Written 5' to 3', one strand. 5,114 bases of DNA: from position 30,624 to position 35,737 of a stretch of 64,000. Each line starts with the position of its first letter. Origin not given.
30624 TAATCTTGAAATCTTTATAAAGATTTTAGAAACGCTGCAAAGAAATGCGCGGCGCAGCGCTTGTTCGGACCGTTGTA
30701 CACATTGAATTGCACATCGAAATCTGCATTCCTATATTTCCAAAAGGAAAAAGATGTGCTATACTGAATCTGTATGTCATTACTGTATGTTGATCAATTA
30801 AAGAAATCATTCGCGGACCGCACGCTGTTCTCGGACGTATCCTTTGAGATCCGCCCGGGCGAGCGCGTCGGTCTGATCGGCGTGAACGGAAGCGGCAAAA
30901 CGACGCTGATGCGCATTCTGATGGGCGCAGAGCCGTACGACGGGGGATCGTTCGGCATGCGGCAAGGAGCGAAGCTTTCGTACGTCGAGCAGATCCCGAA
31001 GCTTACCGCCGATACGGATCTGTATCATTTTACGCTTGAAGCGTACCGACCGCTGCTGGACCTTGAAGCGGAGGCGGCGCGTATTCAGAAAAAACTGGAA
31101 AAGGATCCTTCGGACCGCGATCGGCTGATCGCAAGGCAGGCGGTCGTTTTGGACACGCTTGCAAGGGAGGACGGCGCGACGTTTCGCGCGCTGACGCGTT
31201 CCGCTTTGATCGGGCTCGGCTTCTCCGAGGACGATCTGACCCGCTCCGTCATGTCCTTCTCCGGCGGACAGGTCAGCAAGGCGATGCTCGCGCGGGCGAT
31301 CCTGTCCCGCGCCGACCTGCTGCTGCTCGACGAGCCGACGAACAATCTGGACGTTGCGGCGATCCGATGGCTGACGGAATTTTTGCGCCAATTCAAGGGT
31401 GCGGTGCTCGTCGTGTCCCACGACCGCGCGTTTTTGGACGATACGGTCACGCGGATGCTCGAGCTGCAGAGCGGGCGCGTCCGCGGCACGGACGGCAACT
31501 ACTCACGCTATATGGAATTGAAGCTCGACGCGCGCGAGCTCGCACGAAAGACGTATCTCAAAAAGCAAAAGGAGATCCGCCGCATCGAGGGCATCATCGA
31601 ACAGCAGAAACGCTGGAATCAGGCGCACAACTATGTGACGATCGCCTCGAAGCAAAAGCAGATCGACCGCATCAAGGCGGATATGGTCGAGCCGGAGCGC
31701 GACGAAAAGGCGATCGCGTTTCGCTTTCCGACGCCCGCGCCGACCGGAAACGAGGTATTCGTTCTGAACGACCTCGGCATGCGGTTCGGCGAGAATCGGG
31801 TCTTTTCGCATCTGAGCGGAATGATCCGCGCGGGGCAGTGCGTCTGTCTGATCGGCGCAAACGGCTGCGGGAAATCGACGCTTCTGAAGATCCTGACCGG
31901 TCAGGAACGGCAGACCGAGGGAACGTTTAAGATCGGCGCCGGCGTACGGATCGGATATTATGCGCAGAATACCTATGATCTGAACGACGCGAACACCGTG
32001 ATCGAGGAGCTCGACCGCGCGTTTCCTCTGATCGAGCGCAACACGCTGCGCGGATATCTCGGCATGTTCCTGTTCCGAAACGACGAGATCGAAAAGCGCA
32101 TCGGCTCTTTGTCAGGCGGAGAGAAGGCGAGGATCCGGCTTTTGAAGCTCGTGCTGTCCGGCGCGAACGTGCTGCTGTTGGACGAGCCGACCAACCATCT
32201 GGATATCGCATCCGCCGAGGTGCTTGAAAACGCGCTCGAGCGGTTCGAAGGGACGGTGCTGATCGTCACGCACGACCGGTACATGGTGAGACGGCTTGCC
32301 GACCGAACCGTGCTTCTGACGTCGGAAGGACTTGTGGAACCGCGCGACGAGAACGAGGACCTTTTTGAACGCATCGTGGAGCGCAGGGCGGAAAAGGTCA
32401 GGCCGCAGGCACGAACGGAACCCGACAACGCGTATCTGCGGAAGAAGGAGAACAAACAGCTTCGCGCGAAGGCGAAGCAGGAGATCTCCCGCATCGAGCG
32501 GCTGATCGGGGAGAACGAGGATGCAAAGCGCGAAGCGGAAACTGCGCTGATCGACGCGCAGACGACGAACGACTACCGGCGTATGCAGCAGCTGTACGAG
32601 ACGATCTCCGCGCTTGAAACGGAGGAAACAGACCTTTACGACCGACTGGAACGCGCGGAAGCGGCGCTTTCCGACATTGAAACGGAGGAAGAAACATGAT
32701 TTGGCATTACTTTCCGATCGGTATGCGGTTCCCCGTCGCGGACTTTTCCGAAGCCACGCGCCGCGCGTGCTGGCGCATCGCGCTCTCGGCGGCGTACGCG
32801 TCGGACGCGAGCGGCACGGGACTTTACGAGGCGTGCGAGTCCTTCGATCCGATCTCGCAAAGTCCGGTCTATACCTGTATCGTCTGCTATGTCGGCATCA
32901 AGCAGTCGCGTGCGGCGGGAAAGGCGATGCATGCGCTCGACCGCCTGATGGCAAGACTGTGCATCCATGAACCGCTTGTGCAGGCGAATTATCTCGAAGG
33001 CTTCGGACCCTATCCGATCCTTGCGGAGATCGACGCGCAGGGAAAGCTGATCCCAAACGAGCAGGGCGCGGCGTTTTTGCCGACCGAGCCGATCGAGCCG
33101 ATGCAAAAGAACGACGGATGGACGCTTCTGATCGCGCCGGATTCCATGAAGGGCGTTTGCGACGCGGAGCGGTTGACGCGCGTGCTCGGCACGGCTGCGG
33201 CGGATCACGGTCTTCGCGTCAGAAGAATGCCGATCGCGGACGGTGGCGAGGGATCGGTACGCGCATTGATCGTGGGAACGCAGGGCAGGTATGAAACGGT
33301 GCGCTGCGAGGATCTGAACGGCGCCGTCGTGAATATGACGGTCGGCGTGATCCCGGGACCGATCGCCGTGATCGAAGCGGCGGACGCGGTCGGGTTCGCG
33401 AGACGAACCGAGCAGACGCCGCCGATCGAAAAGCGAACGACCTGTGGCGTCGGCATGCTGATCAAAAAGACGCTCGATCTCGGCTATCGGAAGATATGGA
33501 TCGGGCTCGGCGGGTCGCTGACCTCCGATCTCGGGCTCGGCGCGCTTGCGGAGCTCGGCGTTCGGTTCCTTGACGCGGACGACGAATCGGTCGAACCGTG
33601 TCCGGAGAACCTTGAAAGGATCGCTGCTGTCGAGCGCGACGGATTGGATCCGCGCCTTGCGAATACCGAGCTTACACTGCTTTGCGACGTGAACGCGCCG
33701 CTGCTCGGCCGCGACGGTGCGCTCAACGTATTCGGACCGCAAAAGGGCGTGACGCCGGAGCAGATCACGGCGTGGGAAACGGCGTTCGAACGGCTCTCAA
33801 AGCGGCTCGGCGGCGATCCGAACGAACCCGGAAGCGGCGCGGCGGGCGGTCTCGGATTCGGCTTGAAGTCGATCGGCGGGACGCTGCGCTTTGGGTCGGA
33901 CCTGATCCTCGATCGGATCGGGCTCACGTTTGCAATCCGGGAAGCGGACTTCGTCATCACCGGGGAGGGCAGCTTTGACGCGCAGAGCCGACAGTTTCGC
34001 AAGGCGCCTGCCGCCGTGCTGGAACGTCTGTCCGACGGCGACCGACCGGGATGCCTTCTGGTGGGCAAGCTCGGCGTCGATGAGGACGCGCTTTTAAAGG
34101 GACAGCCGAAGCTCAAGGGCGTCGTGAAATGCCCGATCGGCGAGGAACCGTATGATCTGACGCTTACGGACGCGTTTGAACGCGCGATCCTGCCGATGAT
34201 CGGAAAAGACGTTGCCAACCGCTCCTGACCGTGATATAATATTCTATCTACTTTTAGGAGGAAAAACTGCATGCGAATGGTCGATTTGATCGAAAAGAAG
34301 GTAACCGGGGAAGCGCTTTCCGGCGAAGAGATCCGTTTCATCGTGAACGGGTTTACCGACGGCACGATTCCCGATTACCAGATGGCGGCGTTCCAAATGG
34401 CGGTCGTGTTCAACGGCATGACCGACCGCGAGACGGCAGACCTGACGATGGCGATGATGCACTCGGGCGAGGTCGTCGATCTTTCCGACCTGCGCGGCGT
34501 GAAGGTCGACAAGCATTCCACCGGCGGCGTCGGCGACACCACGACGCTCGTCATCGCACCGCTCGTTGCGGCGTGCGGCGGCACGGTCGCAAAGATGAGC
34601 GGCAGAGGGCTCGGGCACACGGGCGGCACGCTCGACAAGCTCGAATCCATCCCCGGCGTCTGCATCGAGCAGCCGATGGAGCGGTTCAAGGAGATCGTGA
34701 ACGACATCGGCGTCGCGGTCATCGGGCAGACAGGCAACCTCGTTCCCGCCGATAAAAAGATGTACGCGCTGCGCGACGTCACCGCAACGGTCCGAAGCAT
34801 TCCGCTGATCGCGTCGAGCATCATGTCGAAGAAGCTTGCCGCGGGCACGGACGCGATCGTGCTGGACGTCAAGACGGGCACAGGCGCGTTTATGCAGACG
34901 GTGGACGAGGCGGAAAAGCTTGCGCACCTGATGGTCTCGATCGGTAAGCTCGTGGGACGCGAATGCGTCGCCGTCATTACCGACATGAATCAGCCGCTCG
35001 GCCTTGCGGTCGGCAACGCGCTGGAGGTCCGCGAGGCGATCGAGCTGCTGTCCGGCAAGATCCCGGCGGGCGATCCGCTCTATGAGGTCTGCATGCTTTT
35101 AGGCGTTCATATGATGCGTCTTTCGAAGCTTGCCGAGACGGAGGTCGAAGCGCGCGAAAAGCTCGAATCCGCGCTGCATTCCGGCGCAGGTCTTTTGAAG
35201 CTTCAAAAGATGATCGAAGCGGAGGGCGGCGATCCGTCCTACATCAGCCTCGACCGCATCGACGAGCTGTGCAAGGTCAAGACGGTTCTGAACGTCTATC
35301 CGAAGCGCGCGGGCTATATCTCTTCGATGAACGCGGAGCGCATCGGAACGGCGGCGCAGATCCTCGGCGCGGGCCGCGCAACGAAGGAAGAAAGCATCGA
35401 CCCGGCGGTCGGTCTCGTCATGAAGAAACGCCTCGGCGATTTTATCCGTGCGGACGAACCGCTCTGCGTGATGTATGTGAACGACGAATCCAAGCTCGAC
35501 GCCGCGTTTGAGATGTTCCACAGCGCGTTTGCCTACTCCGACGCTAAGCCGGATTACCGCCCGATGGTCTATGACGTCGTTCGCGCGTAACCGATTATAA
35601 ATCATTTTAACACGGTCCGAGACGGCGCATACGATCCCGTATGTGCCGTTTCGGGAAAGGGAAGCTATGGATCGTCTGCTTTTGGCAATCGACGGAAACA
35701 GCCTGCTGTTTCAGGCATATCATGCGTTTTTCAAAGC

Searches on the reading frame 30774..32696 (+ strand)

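Call 35: search_protein_families(library=pfam, proteins=[window:30774-32696:+], max_evalue=0.001)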
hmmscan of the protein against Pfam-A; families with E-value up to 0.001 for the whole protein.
window:30774-32696:+ (641 aa): 16 families
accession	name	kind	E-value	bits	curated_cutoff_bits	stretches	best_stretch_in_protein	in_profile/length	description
PF00005.33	ABC_tran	-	4.6e-48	163.7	25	2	346-474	3-137/137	ABC transporter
PF13304.12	AAA_21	-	5e-21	76.5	27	2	146-221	222-303/304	AAA domain, putative AbiEii toxin, Type IV TA system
PF02463.25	SMC_N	-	4.7e-10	39.7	40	0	398-513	108-209/220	RecF/RecN/SMC N terminal domain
PF12848.13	ABC_tran_Xtn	-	6.8e-10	39.3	25.9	1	229-315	1-84/85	ABC transporter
PF13191.12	AAA_16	-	2.3e-07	31.9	32.6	0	350-490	18-158/167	AAA ATPase domain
PF13555.12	AAA_29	-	2.5e-07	30.8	27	0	18-46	11-39/61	P-loop containing region of AAA domain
PF13521.12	AAA_28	-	5.7e-06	27.1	27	0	357-377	2-22/164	AAA domain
PF13401.12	AAA_22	-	7e-06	26.8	27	0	354-487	5-104/130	AAA domain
PF01926.29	MMR_HSR1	-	1.5e-05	25.5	21.9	0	357-381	2-26/113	50S ribosome-binding GTPase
PF00931.28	NB-ARC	-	7.4e-05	22.6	23.5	0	342-394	7-58/248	NB-ARC domain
PF13476.12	AAA_23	-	7.7e-05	23.9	27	0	356-375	21-40/201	AAA domain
PF03193.22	RsgA_GTPase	-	0.00013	22.3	30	0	344-381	97-133/174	RsgA GTPase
PF05729.18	NACHT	-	0.00013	22.3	26.7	0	356-374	2-20/167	NACHT domain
PF13238.12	AAA_18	-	0.00036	21.4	29.4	0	32-55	1-24/128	AAA domain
PF16326.10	ABC_tran_CTD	-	0.00071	20.2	32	1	563-626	2-65/69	ABC transporter C-terminal domain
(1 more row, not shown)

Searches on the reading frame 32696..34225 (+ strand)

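Call 35: search_protein_families(library=pfam, proteins=[window:32696-34225:+], max_evalue=0.001)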
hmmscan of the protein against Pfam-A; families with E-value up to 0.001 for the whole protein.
window:32696-34225:+ (510 aa): 1 family
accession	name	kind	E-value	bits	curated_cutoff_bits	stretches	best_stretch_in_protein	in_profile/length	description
PF02595.20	Gly_kinase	-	2.2e-87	293.9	23.3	1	145-467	2-332/372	Glycerate kinase family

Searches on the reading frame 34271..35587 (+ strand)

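Call 35: search_protein_families(library=pfam, proteins=[window:34271-35587:+], max_evalue=0.001)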
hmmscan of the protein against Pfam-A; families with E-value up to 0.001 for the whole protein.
window:34271-35587:+ (439 aa): 3 families
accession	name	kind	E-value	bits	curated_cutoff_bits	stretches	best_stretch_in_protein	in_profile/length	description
PF00591.27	Glycos_transf_3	-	5.5e-50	170.8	27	1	77-306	3-251/253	Glycosyl transferase family, a/b domain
PF02885.22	Glycos_trans_3N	-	1.2e-22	79.8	26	1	5-66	2-63/63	Glycosyl transferase family, helical bundle domain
PF07831.19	PYNP_C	-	2e-21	75.9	27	1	349-422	1-74/75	Pyrimidine nucleoside phosphorylase C-terminal domain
